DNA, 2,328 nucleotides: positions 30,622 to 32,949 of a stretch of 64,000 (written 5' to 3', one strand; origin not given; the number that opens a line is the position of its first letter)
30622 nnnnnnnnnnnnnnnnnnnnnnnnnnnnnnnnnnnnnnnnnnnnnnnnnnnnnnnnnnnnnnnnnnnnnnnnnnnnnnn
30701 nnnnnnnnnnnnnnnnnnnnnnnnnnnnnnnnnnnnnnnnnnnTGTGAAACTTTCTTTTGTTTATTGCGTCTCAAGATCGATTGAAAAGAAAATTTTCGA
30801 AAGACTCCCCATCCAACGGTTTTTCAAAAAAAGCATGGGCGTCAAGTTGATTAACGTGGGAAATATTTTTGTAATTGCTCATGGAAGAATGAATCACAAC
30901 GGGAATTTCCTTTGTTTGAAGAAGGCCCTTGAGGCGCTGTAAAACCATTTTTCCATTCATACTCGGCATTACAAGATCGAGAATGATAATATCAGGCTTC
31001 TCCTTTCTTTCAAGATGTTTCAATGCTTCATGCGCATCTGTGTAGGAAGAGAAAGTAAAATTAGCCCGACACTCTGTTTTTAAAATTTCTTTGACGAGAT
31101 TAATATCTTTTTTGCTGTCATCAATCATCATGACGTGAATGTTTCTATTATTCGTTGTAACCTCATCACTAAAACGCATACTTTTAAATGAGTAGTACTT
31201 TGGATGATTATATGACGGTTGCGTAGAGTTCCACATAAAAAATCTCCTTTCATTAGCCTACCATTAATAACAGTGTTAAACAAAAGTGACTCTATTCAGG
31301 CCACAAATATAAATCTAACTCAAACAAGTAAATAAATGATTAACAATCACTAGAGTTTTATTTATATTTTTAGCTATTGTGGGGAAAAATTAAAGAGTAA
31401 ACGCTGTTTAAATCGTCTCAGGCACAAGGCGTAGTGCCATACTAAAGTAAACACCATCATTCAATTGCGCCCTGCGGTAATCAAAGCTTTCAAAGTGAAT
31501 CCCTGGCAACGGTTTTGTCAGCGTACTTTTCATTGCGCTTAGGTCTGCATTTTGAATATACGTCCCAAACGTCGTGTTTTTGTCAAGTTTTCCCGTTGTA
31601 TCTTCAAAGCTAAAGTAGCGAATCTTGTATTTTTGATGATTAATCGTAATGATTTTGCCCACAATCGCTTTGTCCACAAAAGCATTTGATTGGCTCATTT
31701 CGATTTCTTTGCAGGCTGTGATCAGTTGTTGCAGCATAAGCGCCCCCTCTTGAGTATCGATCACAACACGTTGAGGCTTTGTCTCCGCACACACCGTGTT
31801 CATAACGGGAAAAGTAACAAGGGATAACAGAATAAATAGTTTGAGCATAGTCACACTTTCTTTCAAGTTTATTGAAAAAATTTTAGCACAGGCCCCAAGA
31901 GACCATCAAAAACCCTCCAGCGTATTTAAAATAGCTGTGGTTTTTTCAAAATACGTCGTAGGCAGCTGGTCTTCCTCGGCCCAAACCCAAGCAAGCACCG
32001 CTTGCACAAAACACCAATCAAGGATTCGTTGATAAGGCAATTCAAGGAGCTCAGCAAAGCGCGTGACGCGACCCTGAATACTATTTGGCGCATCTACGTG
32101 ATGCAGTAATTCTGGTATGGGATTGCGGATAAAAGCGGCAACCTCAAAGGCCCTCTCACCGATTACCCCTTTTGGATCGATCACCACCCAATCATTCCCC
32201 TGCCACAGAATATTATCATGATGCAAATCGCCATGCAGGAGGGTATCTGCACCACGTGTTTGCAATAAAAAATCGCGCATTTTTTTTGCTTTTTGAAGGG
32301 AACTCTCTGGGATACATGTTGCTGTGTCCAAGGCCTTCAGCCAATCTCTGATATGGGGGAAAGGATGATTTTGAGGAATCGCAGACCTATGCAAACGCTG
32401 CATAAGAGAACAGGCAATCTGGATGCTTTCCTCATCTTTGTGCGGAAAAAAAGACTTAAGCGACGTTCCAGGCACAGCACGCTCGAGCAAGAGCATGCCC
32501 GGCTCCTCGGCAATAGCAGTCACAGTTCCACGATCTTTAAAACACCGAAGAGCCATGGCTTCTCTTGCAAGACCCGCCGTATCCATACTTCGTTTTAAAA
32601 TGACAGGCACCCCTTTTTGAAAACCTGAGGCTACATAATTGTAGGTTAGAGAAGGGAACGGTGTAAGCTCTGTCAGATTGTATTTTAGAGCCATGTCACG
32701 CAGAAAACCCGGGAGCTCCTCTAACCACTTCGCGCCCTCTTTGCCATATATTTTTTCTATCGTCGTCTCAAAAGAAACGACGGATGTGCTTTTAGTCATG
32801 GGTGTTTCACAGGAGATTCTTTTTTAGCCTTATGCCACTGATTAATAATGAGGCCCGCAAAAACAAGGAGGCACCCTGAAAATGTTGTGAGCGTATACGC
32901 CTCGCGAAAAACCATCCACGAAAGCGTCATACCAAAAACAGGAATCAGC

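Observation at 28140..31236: FixL-type heme-PAS kinase wired into a four-protein phosphorelay with no output domain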

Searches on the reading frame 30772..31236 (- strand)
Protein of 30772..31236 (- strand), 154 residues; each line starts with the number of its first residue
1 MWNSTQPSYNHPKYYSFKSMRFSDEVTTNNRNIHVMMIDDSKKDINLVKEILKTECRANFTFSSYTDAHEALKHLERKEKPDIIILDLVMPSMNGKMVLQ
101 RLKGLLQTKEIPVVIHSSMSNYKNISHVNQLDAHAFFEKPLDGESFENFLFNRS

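Call 3: search_protein_families(library=pfam, proteins=[window:30772-31236:-], max_evalue=0.01)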
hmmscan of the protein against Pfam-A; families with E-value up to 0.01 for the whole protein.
window:30772-31236:- (154 aa): 3 families
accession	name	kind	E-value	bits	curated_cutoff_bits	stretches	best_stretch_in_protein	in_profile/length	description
PF00072.30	Response_reg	-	7e-17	62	30.2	1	35-145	1-105/111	Response regulator receiver domain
PF13847.12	Methyltransf_31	-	0.00066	19.8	27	1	29-127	25-121/145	Methyltransferase domain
PF05112.17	Baculo_p47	-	0.0086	16.2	25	0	55-131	205-281/306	Baculovirus P47 protein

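Call 4: search_protein_families(library=ncbifam, proteins=[window:30772-31236:-], max_evalue=0.01)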
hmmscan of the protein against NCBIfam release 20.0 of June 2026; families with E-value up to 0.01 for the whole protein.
window:30772-31236:- (154 aa): 82 families (the best 25 are shown)
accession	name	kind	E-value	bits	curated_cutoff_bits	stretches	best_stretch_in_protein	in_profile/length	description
NF007135.0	PRK09581.1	equivalog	1.5e-14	53.7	474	1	34-142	4-108/457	PleD family two-component system response regulator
NF001965.0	PRK00742.1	subfamily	5.1e-14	52.2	293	1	32-135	3-101/357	chemotaxis-specific protein-glutamate methyltransferase CheB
TIGR02875.1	spore_0_A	equivalog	1.8e-12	47.1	200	1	32-146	2-114/262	sporulation transcription factor Spo0A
NF045717.1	DVU0259_DivK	exception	2.3e-12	47.1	160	1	34-145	4-107/117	DVU0259 family response regulator domain-containing protein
TIGR01818.1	ntrC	equivalog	2.3e-11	43.2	558.6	1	36-142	2-102/463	nitrogen regulation protein NR(I)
NF007969.0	PRK10693.1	equivalog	5.4e-11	42.1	329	1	34-141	9-110/337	two-component system response regulator RssB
NF045944.1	ResRegRpaBCyano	equivalog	1.3e-10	41.1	330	1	46-146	7-104/229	response regulator transcription factor RpaB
NF009206.0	PRK12555.1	subfamily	7.4e-10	38.3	342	1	33-123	1-86/340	chemotaxis-specific protein-glutamate methyltransferase CheB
NF008318.0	PRK11107.1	equivalog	1.7e-09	36.4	890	1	23-151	658-782/920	two-component sensor histidine kinase BarA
TIGR02154.1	PhoB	equivalog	2.4e-09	36.8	296.2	1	34-125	4-91/226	phosphate regulon transcriptional regulator PhoB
NF041866.1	EpsW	equivalog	3.3e-09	36.4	200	1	36-147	9-118/131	exopolysaccharide biosynthesis response regulator EpsW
NF041367.1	CheY_Halo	equivalog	6.2e-09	36.2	200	1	35-145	1-105/114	chemotaxis protein CheY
NF040689.1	MtrAB_MtrA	equivalog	1.7e-08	34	300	1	35-142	1-101/219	MtrAB system response regulator MtrA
NF053512.1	nitric_RR_NosR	exception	2.8e-08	33.2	400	1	35-145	1-106/422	response regulator c-di-GMP phosphodiesterase, NosR family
NF051870.1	NAssimRespRegNtrX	equivalog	3e-08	33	600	1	34-144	3-109/452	nitrogen assimilation response regulator NtrX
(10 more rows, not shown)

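Call 30: search_solved_structures(query=window:30772-31236:-, max_evalue=0.000001)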
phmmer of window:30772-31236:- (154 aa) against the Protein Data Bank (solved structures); distinct sequences matched with E-value up to 0.000001: 26.
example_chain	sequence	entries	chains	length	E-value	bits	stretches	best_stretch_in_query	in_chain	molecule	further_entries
1k68_A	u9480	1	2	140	1.9e-09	40.9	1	35-140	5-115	Phytochrome Response Regulator RcpA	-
5te9_A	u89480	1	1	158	6.4e-09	39.2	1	33-146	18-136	Response regulator receiver protein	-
5ic5_A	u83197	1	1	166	1.2e-08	38.2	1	35-146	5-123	Candidate response regulator, CheY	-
1dz3_A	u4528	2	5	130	2.5e-08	37.3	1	33-147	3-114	Stage 0 sporulation protein A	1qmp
6ifh_A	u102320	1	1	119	3.3e-08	36.9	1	35-143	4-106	Sporulation initiation phosphotransferase F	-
1jlk_A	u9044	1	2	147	3.5e-08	36.8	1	34-139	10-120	Response regulator RCP1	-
1i3c_A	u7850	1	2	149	3.6e-08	36.7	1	34-139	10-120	RESPONSE REGULATOR RCP1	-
9xzo_A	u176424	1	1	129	5.9e-08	36.1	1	37-146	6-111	De novo protein M1X0B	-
9g85_A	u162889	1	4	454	8.7e-08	35.5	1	34-143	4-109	Response regulator PleD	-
2wb4_A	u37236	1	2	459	8.9e-08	35.5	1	34-143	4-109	DIGUANYLATE CYCLASE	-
9g86_A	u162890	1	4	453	9.9e-08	35.3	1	34-143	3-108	Response regulator PleD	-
1w25_A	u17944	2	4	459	1e-07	35.3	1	34-143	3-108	STALKED-CELL DIFFERENTIATION CONTROLLING PROTEIN | RESPONSE REGULATOR PLED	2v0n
9phz_E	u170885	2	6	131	1.4e-07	34.8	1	32-146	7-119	Stage 0 sporulation protein A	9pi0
4ja2_A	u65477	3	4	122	1.5e-07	34.8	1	35-146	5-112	Response regulator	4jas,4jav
3gt7_A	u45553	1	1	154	1.6e-07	34.6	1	28-141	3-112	Sensor protein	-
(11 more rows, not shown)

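Call 56: find_homologous_proteins(query=window:30772-31236:-, max_evalue=1e-8)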
Query window:30772-31236:- (154 aa): 12 proteins with E <= 1e-8 among 25 candidates.
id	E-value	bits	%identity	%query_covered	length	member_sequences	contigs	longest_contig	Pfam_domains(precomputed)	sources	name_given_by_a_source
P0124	2.0e-97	341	100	100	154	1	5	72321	PF00072.31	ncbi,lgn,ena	-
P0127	2.7e-41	159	61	79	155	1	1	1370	PF00072.31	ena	-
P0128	6.2e-41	158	54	99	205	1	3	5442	PF00072.31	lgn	-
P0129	5.5e-38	148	57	80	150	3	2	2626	PF00072.31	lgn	-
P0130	2.2e-36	143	50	99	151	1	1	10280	PF00072.31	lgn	-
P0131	2.8e-33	133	46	92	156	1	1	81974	PF00072.31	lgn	-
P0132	6.4e-32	128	55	77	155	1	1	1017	PF00072.31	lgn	-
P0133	1.8e-30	124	55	76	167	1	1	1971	PF00072.31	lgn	-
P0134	3.6e-27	113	45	90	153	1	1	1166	PF00072.31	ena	-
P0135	9.8e-26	108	47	88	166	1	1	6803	PF00072.31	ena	-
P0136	1.1e-25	108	52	75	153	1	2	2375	PF00072.31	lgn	-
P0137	2.9e-25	107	50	76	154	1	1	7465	PF00072.31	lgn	-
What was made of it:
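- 30772..31236 (-): RR2: a receiver-only protein encoded upstream of HK2 in the same operon. It has Asp87, Ser117 and Lys139. The N-terminal ~30 aa are not conserved, so the true start may be later. The family is 12 proteins, all REC-only (call 56).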

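Call 57: find_encoding_contigs(protein=P0131, flank=8000, max_places=2)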
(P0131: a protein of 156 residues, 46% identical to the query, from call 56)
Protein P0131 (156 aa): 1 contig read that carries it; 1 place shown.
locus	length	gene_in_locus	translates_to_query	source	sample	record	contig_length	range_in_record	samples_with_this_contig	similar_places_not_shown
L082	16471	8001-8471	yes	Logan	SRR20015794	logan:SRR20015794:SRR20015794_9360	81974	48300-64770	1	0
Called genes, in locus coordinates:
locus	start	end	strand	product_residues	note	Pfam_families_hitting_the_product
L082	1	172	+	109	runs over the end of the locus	PF05521:Phage_HCP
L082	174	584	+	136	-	PF11367:Tail_completion_gp17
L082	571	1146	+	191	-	PF09343:DUF2460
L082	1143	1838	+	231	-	PF09931:Phage_phiJL001_Gp84_N (faint), PF09356:Phage_BR0599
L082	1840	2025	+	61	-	-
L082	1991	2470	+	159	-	PF10097:DUF2335 (weak)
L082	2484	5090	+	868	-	PF22612:GH113, PF13547:GTA_TIM, PF13550:Phage-tail_3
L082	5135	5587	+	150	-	-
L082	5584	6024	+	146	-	PF00959:Phage_lysozyme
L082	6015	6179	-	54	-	-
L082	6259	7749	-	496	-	PF01645:Glu_synthase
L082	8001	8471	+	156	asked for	PF00072:Response_reg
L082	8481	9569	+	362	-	PF00072:Response_reg, PF00512:HisKA, PF02518:HATPase_c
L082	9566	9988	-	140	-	PF00072:Response_reg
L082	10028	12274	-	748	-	PF00989:PAS, PF08448:PAS_4 (faint), PF13188:PAS_8 (faint), PF13426:PAS_9, PF14598:PAS_11 (faint), PF08447:PAS_3, PF13426:PAS_9 (weak), PF02518:HATPase_c, +1 more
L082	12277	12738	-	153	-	PF00072:Response_reg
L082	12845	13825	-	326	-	PF01210:NAD_Gly3P_dh_N, PF02558:ApbA (weak), PF07479:NAD_Gly3P_dh_C, PF20618:GPD_NAD_C_bact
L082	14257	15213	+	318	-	PF09234:DUF1963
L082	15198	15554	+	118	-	PF06877:RraB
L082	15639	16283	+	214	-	PF06055:ExoD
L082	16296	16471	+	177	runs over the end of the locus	PF06041:DUF924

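Call 58: find_encoding_contigs(protein=P0130, flank=8000, max_places=2)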
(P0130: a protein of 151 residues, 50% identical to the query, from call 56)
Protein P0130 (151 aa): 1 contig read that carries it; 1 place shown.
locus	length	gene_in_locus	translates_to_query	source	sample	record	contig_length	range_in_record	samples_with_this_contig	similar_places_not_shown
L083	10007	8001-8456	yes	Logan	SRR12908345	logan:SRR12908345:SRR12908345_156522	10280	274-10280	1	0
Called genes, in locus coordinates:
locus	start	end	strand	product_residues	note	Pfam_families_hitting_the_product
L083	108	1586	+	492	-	PF07063:HGLS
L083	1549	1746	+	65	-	-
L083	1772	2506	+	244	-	-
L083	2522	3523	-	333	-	PF01636:APH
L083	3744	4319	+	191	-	PF08348:PAS_6, PF13309:HTH_22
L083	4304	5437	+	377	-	PF00155:Aminotran_1_2, PF01053:Cys_Met_Meta_PP (weak), PF00266:Aminotran_5, PF01041:DegT_DnrJ_EryC1 (weak), PF01212:Beta_elim_lyase (weak)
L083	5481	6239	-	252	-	PF02311:AraC_binding (faint), PF01050:MannoseP_isomer (weak), PF07883:Cupin_2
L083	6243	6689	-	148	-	PF00072:Response_reg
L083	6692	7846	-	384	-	PF00989:PAS, PF08448:PAS_4 (faint), PF13188:PAS_8 (weak), PF24820:Diguanyl_cycl_sensor (weak), PF13426:PAS_9, PF00512:HisKA, PF02518:HATPase_c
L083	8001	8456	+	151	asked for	PF00072:Response_reg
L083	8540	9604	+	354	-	PF00072:Response_reg, PF00512:HisKA (faint), PF14501:HATPase_c_5 (faint), PF02518:HATPase_c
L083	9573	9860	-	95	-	PF07866:DUF1653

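Call 59: find_encoding_contigs(protein=P0135, flank=8000, max_places=2)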
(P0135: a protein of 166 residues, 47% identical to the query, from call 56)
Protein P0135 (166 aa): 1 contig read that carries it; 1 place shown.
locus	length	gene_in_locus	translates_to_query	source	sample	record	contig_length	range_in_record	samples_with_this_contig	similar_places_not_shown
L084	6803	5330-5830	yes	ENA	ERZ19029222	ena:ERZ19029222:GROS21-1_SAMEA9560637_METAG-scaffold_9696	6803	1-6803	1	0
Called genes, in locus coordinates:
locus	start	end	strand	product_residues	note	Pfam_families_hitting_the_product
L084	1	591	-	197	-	?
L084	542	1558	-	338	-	PF03448:MgtE_N (faint), PF14842:FliG_N, PF14841:FliG_M, PF01706:FliG_C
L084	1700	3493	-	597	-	-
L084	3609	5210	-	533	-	-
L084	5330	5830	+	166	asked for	PF00072:Response_reg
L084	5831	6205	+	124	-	-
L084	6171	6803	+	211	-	?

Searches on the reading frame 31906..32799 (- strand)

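Call 3: search_protein_families(library=pfam, proteins=[window:31906-32799:-], max_evalue=0.01)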
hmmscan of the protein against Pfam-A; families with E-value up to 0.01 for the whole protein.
window:31906-32799:- (297 aa): 3 families
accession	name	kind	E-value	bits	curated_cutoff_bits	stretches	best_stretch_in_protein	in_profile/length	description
PF04655.20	APH_6_hur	-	1.1e-36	126.9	27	1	61-277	24-251/252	Aminoglycoside/hydroxyurea antibiotic resistance kinase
PF01636.29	APH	-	1.5e-07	31.9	23.2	1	109-210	78-195/239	Phosphotransferase enzyme family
PF03881.20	Fructosamin_kin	-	0.00088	19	22.4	1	172-221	175-225/288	Fructosamine kinase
